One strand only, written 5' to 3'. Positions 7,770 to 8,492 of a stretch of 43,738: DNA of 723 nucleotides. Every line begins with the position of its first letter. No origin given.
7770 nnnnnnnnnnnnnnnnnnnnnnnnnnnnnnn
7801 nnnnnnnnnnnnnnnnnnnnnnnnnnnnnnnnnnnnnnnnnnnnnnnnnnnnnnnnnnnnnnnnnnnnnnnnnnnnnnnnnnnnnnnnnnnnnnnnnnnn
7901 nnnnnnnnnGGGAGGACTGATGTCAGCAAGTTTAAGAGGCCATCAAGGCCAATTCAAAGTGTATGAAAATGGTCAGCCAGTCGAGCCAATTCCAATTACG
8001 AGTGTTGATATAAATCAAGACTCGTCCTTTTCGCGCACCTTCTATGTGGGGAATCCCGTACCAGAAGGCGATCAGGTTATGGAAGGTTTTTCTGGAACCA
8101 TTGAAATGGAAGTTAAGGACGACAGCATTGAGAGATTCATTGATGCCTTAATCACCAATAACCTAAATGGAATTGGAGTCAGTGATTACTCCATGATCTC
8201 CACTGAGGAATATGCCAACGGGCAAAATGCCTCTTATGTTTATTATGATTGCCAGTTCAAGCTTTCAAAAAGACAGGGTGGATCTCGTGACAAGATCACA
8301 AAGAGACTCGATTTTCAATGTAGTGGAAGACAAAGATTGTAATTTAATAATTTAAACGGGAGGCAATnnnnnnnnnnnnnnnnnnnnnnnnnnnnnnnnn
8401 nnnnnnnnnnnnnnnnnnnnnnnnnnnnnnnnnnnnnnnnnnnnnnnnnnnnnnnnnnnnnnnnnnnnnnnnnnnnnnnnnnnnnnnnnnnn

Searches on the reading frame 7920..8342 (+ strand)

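Call 56: search_protein_families(library=phrogs, proteins=[window:7920-8342:+], max_evalue=0.001)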
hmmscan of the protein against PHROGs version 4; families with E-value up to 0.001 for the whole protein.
window:7920-8342:+ (140 aa): 1 family
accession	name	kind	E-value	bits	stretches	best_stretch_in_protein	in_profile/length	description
phrog_12993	-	unknown function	4.3e-13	50.4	1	25-139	27-141/143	-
